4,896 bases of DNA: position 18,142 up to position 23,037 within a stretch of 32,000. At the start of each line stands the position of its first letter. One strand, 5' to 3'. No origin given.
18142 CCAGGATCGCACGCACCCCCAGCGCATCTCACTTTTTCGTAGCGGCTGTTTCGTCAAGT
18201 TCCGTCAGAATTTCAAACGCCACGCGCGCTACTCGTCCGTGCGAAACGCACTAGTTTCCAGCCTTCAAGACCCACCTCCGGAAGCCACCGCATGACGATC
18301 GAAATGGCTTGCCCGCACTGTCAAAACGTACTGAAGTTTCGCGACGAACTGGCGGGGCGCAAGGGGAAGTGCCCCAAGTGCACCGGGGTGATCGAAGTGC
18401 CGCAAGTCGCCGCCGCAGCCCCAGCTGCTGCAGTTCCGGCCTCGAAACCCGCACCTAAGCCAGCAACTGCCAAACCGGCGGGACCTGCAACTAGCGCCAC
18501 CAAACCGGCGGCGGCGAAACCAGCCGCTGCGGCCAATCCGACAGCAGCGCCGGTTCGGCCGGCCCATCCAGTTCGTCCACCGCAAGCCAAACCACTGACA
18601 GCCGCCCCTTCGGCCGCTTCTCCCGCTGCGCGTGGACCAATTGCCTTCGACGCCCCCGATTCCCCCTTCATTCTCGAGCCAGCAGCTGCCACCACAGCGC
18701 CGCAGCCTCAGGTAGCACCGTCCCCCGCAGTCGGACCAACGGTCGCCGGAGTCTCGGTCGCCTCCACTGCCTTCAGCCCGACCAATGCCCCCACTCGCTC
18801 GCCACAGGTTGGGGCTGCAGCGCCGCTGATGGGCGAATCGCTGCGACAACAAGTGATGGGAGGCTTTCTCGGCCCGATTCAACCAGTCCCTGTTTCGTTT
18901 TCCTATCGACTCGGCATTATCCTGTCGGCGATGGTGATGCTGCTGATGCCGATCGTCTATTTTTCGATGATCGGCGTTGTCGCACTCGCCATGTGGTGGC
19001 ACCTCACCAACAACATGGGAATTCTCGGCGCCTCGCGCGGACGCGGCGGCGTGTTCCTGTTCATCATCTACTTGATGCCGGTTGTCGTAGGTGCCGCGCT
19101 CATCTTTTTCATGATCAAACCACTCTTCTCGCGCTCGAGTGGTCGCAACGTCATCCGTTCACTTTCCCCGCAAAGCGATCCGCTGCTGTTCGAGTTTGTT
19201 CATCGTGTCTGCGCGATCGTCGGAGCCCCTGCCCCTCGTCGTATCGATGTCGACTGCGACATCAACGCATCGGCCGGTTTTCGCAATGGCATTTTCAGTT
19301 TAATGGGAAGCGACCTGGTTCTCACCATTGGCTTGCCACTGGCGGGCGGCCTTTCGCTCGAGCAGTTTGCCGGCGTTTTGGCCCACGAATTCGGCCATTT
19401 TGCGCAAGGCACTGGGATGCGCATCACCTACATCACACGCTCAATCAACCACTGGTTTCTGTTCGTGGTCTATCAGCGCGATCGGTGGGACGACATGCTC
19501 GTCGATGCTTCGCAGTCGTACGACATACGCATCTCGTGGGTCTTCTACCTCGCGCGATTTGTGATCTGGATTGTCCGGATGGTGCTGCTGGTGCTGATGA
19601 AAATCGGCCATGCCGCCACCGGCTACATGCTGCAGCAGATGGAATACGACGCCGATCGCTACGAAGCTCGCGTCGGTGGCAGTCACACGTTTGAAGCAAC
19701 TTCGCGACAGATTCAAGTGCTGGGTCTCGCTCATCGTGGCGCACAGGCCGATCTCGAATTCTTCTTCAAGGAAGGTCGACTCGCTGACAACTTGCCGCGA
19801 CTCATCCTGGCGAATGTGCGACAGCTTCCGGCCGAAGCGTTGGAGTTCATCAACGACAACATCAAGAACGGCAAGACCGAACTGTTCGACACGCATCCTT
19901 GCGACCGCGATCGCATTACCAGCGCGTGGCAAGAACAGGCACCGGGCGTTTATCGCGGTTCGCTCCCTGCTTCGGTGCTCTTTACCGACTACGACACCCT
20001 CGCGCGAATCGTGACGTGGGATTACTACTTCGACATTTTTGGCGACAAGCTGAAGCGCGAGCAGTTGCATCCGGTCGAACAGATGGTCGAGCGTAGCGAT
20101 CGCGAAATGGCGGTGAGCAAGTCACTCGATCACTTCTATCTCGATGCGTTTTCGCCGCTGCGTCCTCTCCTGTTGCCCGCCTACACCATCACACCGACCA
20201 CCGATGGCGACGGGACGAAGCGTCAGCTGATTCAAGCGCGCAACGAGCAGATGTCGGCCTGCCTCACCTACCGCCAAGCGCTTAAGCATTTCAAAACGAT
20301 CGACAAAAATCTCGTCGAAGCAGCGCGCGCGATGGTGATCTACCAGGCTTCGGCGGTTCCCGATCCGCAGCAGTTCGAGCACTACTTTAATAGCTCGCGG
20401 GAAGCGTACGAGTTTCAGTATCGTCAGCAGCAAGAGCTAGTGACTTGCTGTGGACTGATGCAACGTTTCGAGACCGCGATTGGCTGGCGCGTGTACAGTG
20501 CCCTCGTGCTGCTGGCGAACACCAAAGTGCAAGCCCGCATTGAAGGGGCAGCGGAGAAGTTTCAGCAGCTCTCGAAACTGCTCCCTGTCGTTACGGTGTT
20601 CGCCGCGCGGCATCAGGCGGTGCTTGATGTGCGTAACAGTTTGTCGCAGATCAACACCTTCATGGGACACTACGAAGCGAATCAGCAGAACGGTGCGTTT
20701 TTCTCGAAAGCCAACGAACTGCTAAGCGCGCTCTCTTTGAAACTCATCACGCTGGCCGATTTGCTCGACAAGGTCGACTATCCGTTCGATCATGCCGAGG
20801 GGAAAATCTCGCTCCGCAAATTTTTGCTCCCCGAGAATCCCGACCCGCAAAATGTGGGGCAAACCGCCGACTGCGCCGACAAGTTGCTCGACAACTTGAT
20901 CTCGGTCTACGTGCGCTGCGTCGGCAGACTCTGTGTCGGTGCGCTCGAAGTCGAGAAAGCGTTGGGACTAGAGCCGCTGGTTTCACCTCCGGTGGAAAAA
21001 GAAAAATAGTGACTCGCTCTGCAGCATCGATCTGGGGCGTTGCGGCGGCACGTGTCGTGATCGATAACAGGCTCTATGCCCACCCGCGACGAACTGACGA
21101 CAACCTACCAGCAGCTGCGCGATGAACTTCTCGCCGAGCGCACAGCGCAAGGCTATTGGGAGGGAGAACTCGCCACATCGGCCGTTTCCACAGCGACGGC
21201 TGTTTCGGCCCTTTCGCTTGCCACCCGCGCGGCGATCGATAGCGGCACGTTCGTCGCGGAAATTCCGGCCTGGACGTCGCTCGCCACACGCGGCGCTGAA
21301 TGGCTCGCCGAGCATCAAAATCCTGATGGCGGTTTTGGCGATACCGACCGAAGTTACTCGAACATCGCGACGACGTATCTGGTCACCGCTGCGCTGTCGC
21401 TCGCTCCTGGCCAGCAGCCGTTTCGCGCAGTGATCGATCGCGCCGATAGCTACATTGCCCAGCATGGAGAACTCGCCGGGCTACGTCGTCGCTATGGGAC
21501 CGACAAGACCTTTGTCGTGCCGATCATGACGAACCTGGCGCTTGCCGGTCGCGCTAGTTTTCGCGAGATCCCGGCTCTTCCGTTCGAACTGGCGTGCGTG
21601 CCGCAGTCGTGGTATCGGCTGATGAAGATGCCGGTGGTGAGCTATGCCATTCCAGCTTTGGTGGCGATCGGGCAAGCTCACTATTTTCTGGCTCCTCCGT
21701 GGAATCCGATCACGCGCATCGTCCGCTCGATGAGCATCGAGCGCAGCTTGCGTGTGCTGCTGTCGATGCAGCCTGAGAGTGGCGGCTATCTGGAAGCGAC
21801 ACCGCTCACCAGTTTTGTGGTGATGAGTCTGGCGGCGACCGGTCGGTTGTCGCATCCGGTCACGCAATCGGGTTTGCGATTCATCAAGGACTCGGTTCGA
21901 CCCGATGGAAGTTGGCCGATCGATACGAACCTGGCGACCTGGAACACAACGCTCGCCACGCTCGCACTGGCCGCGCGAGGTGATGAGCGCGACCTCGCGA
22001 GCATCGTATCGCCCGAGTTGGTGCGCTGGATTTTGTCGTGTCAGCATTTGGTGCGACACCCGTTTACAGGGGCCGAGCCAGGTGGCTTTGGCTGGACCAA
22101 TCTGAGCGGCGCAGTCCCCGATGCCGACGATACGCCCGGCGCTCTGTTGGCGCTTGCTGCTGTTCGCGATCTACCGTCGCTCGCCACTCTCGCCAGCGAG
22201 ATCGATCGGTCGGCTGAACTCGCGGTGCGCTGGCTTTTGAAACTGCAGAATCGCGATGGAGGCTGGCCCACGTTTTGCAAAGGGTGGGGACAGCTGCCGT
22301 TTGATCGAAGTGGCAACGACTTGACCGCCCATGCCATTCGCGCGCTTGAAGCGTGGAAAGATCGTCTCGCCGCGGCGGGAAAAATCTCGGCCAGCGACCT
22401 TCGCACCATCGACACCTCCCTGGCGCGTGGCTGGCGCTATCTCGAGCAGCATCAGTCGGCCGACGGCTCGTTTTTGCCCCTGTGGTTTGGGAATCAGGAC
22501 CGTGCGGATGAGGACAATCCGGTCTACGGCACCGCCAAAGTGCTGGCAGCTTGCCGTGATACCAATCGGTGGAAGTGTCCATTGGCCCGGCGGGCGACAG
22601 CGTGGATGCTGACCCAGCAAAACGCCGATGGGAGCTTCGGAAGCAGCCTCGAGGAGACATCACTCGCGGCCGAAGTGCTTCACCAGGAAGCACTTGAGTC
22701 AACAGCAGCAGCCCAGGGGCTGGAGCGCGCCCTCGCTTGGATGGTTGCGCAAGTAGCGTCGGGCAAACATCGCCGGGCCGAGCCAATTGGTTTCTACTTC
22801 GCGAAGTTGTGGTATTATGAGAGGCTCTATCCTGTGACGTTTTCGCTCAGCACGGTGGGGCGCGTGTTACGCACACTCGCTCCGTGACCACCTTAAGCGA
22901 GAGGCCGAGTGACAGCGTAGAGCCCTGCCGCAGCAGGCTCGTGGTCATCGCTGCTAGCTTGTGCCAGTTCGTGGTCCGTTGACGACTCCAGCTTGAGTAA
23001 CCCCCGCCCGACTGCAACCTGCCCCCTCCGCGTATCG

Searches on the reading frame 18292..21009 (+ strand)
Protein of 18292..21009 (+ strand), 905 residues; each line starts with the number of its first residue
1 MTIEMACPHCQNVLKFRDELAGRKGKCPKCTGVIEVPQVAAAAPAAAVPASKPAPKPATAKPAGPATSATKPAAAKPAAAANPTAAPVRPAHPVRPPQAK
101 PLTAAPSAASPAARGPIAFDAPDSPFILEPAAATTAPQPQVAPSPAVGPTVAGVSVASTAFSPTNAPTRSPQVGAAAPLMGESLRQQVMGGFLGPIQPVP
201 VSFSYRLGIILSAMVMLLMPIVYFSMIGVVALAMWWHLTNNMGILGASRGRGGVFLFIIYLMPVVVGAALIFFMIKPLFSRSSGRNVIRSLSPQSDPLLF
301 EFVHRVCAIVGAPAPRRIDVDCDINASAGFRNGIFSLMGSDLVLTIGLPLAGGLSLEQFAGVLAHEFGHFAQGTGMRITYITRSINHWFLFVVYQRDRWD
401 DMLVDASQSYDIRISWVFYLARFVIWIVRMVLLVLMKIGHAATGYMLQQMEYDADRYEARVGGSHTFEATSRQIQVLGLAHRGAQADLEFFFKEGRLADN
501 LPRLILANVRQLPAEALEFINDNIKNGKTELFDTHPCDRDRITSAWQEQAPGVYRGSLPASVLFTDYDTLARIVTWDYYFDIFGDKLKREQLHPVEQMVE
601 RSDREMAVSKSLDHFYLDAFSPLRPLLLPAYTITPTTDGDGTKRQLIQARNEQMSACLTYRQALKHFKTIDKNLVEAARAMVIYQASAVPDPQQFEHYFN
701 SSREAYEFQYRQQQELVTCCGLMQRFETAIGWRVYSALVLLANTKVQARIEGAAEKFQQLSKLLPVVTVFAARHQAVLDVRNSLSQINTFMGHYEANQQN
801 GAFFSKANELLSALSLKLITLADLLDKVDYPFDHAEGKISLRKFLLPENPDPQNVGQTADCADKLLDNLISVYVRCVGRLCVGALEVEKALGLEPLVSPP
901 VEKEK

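Call 16: search_protein_families(library=pfam, proteins=[window:18292-21009:+], max_evalue=0.001)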
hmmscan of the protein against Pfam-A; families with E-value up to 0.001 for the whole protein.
window:18292-21009:+ (905 aa): 1 family
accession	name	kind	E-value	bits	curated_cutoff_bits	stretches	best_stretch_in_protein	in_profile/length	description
PF01435.24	Peptidase_M48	-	7.4e-10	39.4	20.3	1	299-544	7-181/186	Peptidase family M48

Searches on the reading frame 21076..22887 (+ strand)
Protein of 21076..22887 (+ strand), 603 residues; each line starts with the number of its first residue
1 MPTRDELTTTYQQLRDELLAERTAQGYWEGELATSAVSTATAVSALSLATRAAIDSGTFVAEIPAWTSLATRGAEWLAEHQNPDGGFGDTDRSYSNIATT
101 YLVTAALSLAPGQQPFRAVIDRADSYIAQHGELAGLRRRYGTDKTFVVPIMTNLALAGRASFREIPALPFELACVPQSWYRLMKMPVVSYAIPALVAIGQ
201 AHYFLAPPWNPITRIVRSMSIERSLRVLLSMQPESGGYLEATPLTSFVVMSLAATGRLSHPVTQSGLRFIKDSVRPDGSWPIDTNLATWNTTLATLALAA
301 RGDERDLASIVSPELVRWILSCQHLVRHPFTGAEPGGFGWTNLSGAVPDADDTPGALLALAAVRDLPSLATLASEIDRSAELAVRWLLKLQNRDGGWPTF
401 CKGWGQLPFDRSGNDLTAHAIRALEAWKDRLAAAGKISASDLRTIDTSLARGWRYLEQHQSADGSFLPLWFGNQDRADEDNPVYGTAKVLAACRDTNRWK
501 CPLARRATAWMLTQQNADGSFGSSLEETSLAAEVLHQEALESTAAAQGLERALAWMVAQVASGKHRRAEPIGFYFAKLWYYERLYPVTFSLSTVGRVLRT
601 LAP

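Call 16: search_protein_families(library=pfam, proteins=[window:21076-22887:+], max_evalue=0.001)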
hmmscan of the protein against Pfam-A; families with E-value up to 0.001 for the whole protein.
window:21076-22887:+ (603 aa): 4 families
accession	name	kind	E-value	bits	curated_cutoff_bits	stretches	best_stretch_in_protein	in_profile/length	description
PF13243.12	SQHop_cyclase_C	-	2.1e-27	96.4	26.1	1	288-556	4-257/319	Squalene-hopene cyclase C-terminal domain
PF13249.12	SQHop_cyclase_N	-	2.9e-16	59.9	26.2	1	13-180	3-146/291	Squalene-hopene cyclase N-terminal domain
PF00432.27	Prenyltrans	-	6.9e-13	49.1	26.5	1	368-532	38-178/304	Prenyltransferase alpha-alpha toroid domain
PF07678.20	TED_complement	-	1.6e-07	31.2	22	0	500-532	275-306/312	A-macroglobulin TED domain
